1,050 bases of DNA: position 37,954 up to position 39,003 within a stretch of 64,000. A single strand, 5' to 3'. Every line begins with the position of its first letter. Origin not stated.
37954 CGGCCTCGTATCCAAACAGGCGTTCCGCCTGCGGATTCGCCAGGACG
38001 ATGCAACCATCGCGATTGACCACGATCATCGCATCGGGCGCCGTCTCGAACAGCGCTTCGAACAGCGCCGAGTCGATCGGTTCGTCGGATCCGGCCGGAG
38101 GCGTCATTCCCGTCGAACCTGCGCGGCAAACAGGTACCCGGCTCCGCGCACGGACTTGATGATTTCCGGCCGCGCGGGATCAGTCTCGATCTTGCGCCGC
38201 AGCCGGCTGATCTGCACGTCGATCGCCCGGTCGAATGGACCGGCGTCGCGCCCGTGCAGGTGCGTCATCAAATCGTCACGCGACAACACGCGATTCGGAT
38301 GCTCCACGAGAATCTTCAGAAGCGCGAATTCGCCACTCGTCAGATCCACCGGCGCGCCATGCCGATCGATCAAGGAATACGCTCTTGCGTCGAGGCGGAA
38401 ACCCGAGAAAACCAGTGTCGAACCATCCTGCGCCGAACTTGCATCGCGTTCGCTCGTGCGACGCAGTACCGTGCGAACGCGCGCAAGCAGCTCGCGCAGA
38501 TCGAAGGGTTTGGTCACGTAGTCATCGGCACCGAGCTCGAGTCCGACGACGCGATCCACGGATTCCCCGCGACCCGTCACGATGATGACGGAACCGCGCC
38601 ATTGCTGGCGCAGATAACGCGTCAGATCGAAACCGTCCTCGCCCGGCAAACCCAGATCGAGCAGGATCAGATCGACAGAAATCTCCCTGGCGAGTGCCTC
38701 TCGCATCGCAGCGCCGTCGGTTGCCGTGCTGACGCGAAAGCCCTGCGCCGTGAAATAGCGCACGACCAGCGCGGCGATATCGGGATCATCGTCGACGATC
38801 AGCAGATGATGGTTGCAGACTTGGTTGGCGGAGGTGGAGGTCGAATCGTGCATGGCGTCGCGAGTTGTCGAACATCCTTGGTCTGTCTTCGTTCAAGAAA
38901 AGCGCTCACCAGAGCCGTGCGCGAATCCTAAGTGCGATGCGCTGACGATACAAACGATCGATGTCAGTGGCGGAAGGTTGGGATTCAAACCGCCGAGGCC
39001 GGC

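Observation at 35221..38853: Rhizobial-style hFixL-FxkR-FixK oxygen cascade, complete with a K-box, in a probable gammaproteobacterium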

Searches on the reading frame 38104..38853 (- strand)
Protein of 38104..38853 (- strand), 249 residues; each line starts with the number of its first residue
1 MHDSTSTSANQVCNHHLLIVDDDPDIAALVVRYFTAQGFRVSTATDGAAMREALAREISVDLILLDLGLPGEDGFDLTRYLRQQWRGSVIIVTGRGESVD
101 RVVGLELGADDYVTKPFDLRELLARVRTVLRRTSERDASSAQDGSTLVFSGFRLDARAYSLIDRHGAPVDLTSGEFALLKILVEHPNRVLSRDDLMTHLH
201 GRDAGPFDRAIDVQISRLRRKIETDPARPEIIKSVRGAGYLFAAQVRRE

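Call 3: search_protein_families(library=pfam, proteins=[window:38104-38853:-])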
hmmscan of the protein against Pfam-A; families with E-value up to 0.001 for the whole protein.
window:38104-38853:- (249 aa): 2 families
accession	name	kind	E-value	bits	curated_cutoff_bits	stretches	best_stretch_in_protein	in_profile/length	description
PF00072.30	Response_reg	-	7.5e-28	97.4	30.2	1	18-127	2-111/111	Response regulator receiver domain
PF00486.34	Trans_reg_C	-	1.7e-25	89.3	26.2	1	167-242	2-77/77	Transcriptional regulatory protein, C terminal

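Call 4: search_protein_families(library=ncbifam, proteins=[window:38104-38853:-])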
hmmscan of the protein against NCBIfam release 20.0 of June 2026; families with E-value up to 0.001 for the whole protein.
window:38104-38853:- (249 aa): 100 families (the best 25 are shown)
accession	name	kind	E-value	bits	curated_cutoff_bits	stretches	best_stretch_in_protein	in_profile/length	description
NF007005.1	PRK09468.1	equivalog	2.4e-71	239.9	331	1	14-244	3-233/237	osmolarity response regulator transcription factor OmpR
NF008034.0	PRK10766.1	equivalog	5.9e-66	222.3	275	1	14-246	2-230/231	two-component system response regulator TorR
NF010430.0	PRK13856.1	equivalog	9.6e-59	199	344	1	15-247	2-232/241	two-component response regulator VirG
NF008378.0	PRK11173.1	equivalog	1e-56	191.9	334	1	14-246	3-236/238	two-component system response regulator ArcA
NF008296.0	PRK11083.1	equivalog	4.9e-53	179.9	273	1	15-242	4-225/228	two-component system response regulator CreB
NF040534.1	resp_reg_YycF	equivalog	1.4e-52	178.3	340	1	16-242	2-227/231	response regulator YycF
NF007982.1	PRK10710.1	equivalog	1.8e-52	178.3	380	1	13-248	6-233/235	envelope stress response regulator BaeR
NF040689.1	MtrAB_MtrA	equivalog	2e-52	177.7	300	1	17-240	1-216/219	MtrAB system response regulator MtrA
TIGR02154.1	PhoB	equivalog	7.1e-52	176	296.2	1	15-242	3-225/226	phosphate regulon transcriptional regulator PhoB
NF008199.0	PRK10955.1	equivalog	1.2e-50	172.6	341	1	15-243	2-229/232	envelope stress response regulator transcription factor CpxR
NF045944.1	ResRegRpaBCyano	equivalog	1.2e-50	172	330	1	18-242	1-227/229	response regulator transcription factor RpaB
NF041733.1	resp_reg_CseB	equivalog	1.7e-46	158.4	350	1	16-242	2-226/228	two-component system response regulator CseB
NF053854.1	RespRegPhoBBctds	equivalog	3.1e-46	157.5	270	1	17-242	1-224/225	two-component system response regulator PhoB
NF007977.0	PRK10701.1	equivalog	6.1e-44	150.3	330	1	15-246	2-237/241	two-component system response regulator RstA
NF033117.2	vanR_ACDEGLN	exception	1.2e-43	149.3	350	1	17-241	1-224/226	VanR-ABDEGLN family response regulator transcription factor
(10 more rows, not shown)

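Call 7: search_dna_similar(query=window:38104-38853:-, collection=plasmids, mode=protein, max_rows=40)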
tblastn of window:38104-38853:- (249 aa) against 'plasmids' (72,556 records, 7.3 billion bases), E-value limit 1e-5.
The search stops at 5000 records and this limit was reached: more records match than are counted here, and every count below describes the 5000 best-scoring records only.
In 1 record(s) the limit of 40 matching pieces per record was reached: places in those records are undercounted.
Records with a match: at least 5000; places in all: 12026; records where one place covers at least 80% of the query: 4993.
Best place of each record, by identity: <60% 5000.
By first word of the organism name: Klebsiella 1381; Enterococcus 475; Rhizobium 338; Escherichia 284; Bacillus 268; Agrobacterium 174; Sinorhizobium 166; Enterobacter 149; Ralstonia 144; Pantoea 107; and 257 more.
By predicted mobility (MOB-suite, as given by PLSDB): non-mobilizable 2571; conjugative 1620; mobilizable 809.
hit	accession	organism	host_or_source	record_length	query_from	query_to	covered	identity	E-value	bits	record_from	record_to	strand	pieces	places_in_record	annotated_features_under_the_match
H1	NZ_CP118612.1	Ensifer adhaerens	Pure isolate,Rhizosphere of Cyperus ...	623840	17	249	94%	54.5%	7e-59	207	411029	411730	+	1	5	response regulator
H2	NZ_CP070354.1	Ensifer sp. PDNC004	cell culture,Plastic debris in ...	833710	2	245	98%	51.8%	2e-57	204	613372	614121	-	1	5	response regulator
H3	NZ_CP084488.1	Ensifer adhaerens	cellculture,soil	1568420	17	249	94%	53.6%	3e-56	200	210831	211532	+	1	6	none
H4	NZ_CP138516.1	Variovorax paradoxus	Legume root,PacBio whole genome assembly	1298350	1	246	99%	50.4%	2e-60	212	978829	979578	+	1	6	none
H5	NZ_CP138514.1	Variovorax paradoxus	Legume root,PacBio whole genome assembly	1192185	1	246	99%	50.4%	4e-60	211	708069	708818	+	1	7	none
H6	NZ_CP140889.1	Sinorhizobium medicae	Medicago lupulina,whole organism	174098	15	249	94%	52.7%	4e-56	199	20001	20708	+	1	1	response regulator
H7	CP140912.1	Sinorhizobium medicae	Medicago lupulina,whole organism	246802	15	249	94%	52.7%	4e-56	199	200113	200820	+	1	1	response regulator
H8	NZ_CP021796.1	Sinorhizobium meliloti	Medicago sativa,Single Cell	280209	15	249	94%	52.7%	4e-56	199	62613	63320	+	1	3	response regulator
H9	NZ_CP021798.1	Sinorhizobium meliloti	Medicago sativa,Single Cell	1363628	15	249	94%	52.5%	2e-43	201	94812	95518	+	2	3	none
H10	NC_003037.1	Sinorhizobium meliloti 1021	-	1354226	15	249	94%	52.5%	2e-43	201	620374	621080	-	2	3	none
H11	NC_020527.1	Sinorhizobium meliloti 2011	-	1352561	15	249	94%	52.5%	2e-43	201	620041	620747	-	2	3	none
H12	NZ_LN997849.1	Magnetospirillum sp. XM-1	-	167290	16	248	94%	52.9%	9e-62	216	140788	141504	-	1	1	response regulator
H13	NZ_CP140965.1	Sinorhizobium medicae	Medicago lupulina,whole organism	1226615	11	249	96%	51.5%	3e-55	197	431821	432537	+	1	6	record has no annotation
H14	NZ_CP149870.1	Sinorhizobium medicae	Melilotus albus,Cell Culture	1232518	11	249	96%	51.5%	3e-55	197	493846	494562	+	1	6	record has no annotation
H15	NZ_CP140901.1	Sinorhizobium medicae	Medicago lupulina,whole organism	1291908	11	249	96%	51.5%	3e-55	197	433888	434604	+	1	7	record has no annotation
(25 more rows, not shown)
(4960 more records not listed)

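Call 8: find_homologous_proteins(query=window:38104-38853:-)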
Query window:38104-38853:- (249 aa): 8000 proteins with E <= 0.001 among 8000 candidates; the best 120 are listed.
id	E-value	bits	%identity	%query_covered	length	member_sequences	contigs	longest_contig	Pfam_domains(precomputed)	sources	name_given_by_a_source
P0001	1.9e-140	484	90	100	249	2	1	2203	PF00486.35,PF00072.31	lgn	-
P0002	2.8e-138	477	90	100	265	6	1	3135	PF00486.35,PF00072.31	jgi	jgi:two-component system OmpR family response regulator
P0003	3.5e-121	421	79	100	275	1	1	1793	PF00486.35,PF00072.31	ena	-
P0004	6.2e-120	417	83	94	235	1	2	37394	PF00486.35,PF00072.31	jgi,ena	-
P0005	2.6e-118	411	83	94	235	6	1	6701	PF00486.35,PF00072.31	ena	-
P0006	6.2e-115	400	76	100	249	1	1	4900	PF00486.35,PF00072.31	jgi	jgi:two-component system OmpR family response regulator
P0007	2.1e-114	399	76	100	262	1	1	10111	PF00486.35,PF00072.31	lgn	-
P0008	8.0e-114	397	76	98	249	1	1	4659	PF00486.35,PF00072.31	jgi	jgi:DNA-binding response OmpR family regulator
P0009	2.0e-113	395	71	100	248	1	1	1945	PF00486.35,PF00072.31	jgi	jgi:two-component system OmpR family response regulator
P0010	2.4e-113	395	75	100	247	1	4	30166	PF00486.35,PF00072.31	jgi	jgi:DNA-binding response OmpR family regulator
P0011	4.8e-113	394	76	100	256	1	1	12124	PF00486.35,PF00072.31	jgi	jgi:DNA-binding response OmpR family regulator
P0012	4.9e-113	394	77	99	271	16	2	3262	PF00486.35,PF00072.31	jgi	-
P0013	4.8e-111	388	76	94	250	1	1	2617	PF00486.35,PF00072.31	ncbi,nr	ncbi:MAG TPA: response regulator [Rhodanobacteraceae bacterium]|nr:response regulator [Rhodanobacter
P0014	7.4e-111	387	76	98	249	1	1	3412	PF00486.35,PF00072.31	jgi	jgi:DNA-binding response OmpR family regulator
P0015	1.9e-109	382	76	94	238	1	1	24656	PF00486.35,PF00072.31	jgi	jgi:two-component system OmpR family response regulator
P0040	5.1e-103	361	73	94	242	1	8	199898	PF00486.35,PF00072.31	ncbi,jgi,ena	-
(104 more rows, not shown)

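Call 12: get_annotated_region(hit=H10, flank=6000)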
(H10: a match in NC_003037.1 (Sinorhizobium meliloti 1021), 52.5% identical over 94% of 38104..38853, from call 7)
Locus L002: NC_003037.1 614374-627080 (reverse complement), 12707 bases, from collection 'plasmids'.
description: Sinorhizobium meliloti 1021 plasmid pSymA, complete sequence
organism: Sinorhizobium meliloti 1021 (NCBI taxid 266834)
taxonomy: Bacteria; Pseudomonadota; Alphaproteobacteria; Hyphomicrobiales; Rhizobiaceae; Sinorhizobium; Sinorhizobium meliloti; Sinorhizobium meliloti 1021
host: -; source: -; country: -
typing (MOB-suite, as given by PLSDB): conjugative; relaxase MOBQ; mating-pair formation MPF_T
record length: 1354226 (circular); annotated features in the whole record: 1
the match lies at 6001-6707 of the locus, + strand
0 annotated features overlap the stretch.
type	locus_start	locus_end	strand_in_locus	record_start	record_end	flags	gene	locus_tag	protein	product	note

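Call 23: find_related_loci(query=window:38104-38853:-, collection=genome_contigs, flank=5000)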
Query window:38104-38853:- (249 aa) in genome_contigs; peptide patterns used: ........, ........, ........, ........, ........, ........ (x = any residue, [..] = any of these).
600 stretches matched a pattern (row limit reached: there are more); 600 encode a relative of the query (tblastn E <= 1e-3); the best 80 are kept; 80 distinct loci.
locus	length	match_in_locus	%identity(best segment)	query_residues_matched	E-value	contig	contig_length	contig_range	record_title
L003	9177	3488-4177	55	16-242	4e-78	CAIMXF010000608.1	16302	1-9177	MAG: uncultured beta proteobacterium isolate B4coas_bin-1415 genome assembly, contig: bin-1415:608/631, whole genome sho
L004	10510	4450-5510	52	17-242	5e-73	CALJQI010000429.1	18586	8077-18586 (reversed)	MAG: uncultured Gammaproteobacteria bacterium isolate N3_Bin_MAXBIN__027_1 genome assembly, contig: c_000000794929, whol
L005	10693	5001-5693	55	16-246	7e-72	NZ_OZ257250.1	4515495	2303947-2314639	MAG: Methylibium sp. isolate 05c6f7cf-6fb8-41db-8ebe-f22034b12dec chromosome 1, complete sequence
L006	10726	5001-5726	47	9-246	1e-63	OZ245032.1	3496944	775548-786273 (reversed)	MAG: Hyphomicrobiales bacterium isolate d090df07-2d85-4149-a64f-3d45e1912e2c genome assembly, chromosome: 1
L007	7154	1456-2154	48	14-246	4e-62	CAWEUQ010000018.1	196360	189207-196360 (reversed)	MAG: uncultured Alphaproteobacteria bacterium isolate MFD05684.bin.1.407 genome assembly, contig: contig_31223, whole ge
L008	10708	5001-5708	46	13-244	1e-60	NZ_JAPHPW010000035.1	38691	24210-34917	Vibrio sp. 14G-20 strain KMM 6839 NODE_35_length_38691_cov_48.115152, whole genome shotgun sequence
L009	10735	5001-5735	46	2-248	3e-60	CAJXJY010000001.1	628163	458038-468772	MAG TPA_asm: uncultured Altererythrobacter sp. isolate SRR6201692_bin.6_MetaBAT_v2.12.1_MAG genome assembly, contig: NOD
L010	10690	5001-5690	48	16-246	4e-60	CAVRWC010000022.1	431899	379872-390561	MAG: uncultured Alphaproteobacteria bacterium isolate MFD05512.bin.2.166 genome assembly, contig: contig_42708, whole ge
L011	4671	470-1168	49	14-246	8e-60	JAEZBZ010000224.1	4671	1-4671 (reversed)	MAG: Proteobacteria bacterium isolate OH_CBrB_221 k127_2588883, whole genome shotgun sequence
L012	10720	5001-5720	49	8-247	3e-58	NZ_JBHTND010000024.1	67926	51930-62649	Methylobacterium marchantiae strain CCUG 56108 GCM70027328_99, whole genome shotgun sequence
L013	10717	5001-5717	44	14-246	6e-57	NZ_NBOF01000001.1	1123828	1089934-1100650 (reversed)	Cognaticolwellia mytili strain KCTC 52417 KCTC52417, whole genome shotgun sequence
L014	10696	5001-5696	44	16-243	3e-56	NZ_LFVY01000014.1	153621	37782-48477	Nitratireductor soli strain ZZ-1 scaffold14, whole genome shotgun sequence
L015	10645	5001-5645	49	33-246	4e-55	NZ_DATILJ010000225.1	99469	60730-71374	MAG: Aquabacterium sp. isolate SMAG_U15741 k141_83592, whole genome shotgun sequence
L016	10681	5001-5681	45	14-242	2e-55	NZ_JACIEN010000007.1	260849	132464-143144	Chelatococcus caeni strain DSM 103737 Ga0373271_07, whole genome shotgun sequence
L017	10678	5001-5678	47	17-242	1e-54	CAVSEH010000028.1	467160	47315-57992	MAG: uncultured beta proteobacterium isolate MFD02134.bin.2.38 genome assembly, contig: contig_549, whole genome shotgun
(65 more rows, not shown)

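Call 41: get_annotated_region(hit=H4, flank=6000)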
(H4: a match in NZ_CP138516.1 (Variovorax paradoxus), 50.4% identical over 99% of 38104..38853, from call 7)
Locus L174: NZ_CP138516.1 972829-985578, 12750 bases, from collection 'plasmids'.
description: Variovorax paradoxus strain 2u118 plasmid unnamed, complete sequence
organism: Variovorax paradoxus (NCBI taxid 34073)
taxonomy: Bacteria; Pseudomonadota; Betaproteobacteria; Burkholderiales; Comamonadaceae; Variovorax; Variovorax paradoxus
host: -; source: Legume root,PacBio whole genome assembly; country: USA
typing (MOB-suite, as given by PLSDB): non-mobilizable
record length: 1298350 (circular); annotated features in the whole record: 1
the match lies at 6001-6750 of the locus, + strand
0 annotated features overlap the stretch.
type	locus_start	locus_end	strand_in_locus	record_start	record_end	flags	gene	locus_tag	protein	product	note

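Call 42: get_annotated_region(hit=H12, flank=6000)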
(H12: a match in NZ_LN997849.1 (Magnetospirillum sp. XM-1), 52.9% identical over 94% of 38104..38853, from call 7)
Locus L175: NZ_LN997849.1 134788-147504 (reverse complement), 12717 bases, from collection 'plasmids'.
description: Magnetospirillum sp. XM-1 isolate XM1 plasmid II, complete sequence
organism: Magnetospirillum sp. XM-1 (NCBI taxid 1663591)
taxonomy: Bacteria; Pseudomonadota; Alphaproteobacteria; Rhodospirillales; Rhodospirillaceae; Magnetospirillum; Magnetospirillum sp. XM-1
host: -; source: -; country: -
typing (MOB-suite, as given by PLSDB): non-mobilizable
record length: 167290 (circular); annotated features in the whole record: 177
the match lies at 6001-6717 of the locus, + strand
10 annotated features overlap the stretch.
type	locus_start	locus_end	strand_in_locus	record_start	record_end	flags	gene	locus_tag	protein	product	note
CDS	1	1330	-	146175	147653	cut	-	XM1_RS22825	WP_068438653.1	efflux RND transporter periplasmic adaptor subunit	GO:0006810 - transport [Evidence IEA]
CDS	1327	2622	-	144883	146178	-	-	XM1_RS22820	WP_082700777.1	TolC family protein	GO:0055085 - transmembrane transport [Evidence IEA]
CDS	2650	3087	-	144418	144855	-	-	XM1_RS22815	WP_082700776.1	FixH family protein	-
CDS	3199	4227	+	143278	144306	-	-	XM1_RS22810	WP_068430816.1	IS110 family transposase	-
CDS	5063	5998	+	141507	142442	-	-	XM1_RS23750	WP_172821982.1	ATP-binding protein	-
CDS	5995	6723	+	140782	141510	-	-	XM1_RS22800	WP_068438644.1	response regulator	GO:0000160 - phosphorelay signal transduction system [Evidence IEA]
CDS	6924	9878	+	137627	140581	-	-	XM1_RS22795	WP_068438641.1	Tn3 family transposase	-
CDS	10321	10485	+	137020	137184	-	-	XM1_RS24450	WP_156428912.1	hypothetical protein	-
CDS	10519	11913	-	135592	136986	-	-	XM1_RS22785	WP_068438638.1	hypothetical protein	-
CDS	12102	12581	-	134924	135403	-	-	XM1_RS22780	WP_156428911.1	hypothetical protein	-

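Call 43: get_annotated_region(hit=H1, flank=6000)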
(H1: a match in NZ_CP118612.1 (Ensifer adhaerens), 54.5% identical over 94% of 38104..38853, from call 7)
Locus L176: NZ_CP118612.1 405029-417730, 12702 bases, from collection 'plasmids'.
description: Ensifer adhaerens strain CTYH.Ch1 plasmid pCTYH.Ch1_2, complete sequence
organism: Ensifer adhaerens (NCBI taxid 106592)
taxonomy: Bacteria; Pseudomonadota; Alphaproteobacteria; Hyphomicrobiales; Rhizobiaceae; Ensifer; Ensifer adhaerens
host: -; source: Pure isolate,Rhizosphere of Cyperus brevifolius; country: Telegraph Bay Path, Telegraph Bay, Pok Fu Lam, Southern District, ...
typing (MOB-suite, as given by PLSDB): non-mobilizable
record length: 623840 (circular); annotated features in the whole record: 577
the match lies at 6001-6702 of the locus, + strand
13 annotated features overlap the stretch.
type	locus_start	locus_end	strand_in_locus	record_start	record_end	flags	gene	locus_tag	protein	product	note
CDS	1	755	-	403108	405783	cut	-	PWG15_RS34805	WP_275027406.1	HAD-IC family P-type ATPase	-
CDS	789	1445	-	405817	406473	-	-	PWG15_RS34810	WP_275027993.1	BON domain-containing protein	-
CDS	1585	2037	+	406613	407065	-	-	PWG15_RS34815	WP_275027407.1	pyridoxamine 5'-phosphate oxidase family protein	-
CDS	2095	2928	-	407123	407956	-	-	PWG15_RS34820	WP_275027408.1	universal stress protein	-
CDS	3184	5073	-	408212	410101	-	-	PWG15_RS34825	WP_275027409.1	PAS domain-containing sensor histidine kinase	-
CDS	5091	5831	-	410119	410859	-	-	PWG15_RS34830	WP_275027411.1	helix-turn-helix domain-containing protein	GO:0006355 - regulation of DNA-templated transcription [Evidence IEA]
CDS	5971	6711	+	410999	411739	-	-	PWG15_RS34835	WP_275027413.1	response regulator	GO:0000160 - phosphorelay signal transduction system [Evidence IEA]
CDS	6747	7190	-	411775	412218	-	-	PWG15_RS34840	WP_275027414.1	hypothetical protein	-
CDS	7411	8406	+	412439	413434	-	argF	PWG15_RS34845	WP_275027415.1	ornithine carbamoyltransferase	GO:0042450 - arginine biosynthetic process via ornithine [Evidence IEA]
CDS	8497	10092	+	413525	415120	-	-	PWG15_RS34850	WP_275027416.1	MBL fold metallo-hydrolase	-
CDS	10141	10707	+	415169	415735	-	-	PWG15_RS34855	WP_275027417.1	hypothetical protein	-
CDS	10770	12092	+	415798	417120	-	-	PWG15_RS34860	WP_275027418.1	trypsin-like peptidase domain-containing protein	-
CDS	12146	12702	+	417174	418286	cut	-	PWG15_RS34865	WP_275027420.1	site-2 protease family protein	-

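Call 65: find_encoding_contigs(protein=window:38104-38853:-, flank=1000, max_places=3)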
Protein window:38104-38853:- (249 aa): no gene with exactly this product is on record in the collection.

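Call 66: find_encoding_contigs(protein=P0040, flank=6000, max_places=3)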
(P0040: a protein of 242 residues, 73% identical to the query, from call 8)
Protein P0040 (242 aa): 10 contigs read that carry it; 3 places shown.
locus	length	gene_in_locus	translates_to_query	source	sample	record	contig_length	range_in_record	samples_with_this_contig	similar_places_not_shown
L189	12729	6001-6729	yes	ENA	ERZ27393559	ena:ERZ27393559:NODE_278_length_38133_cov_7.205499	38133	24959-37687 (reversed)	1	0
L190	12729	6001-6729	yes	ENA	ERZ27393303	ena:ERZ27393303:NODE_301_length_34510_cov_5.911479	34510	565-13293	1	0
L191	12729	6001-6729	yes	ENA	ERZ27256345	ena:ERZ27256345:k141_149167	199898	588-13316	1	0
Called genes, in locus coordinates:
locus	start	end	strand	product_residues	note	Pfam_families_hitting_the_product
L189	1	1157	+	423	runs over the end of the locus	PF05940:NnrS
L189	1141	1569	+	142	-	PF04247:SirB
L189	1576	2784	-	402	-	PF13372:Alginate_exp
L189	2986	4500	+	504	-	PF07731:Cu-oxidase_2 (faint), PF07732:Cu-oxidase_3, PF00127:Copper-bind (faint), PF00034:Cytochrom_C, PF13442:Cytochrome_CBB3 (weak)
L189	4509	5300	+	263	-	PF03781:FGE-sulfatase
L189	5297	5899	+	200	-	PF02630:SCO1-SenC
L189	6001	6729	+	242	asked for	PF00072:Response_reg, PF00486:Trans_reg_C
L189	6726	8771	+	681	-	PF00989:PAS, PF08448:PAS_4, PF13188:PAS_8, PF13426:PAS_9, PF01590:GAF (weak), PF00512:HisKA, PF02518:HATPase_c, PF00072:Response_reg, +3 more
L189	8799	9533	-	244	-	PF00027:cNMP_binding, PF13545:HTH_Crp_2, PF00325:Crp (weak)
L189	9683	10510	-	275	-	PF00582:Usp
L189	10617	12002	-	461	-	PF00753:Lactamase_B, PF23023:Anti-Pycsar_Apyc1 (weak), PF12706:Lactamase_B_2, PF16661:Lactamase_B_6, PF10996:Beta-Casp, PF07521:RMMBL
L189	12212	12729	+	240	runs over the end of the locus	PF13302:Acetyltransf_3, PF00583:Acetyltransf_1, PF13508:Acetyltransf_7 (weak)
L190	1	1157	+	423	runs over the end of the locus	PF05940:NnrS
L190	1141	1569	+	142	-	PF04247:SirB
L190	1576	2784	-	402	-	PF13372:Alginate_exp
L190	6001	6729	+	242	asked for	PF00072:Response_reg, PF00486:Trans_reg_C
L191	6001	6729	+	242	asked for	PF00072:Response_reg, PF00486:Trans_reg_C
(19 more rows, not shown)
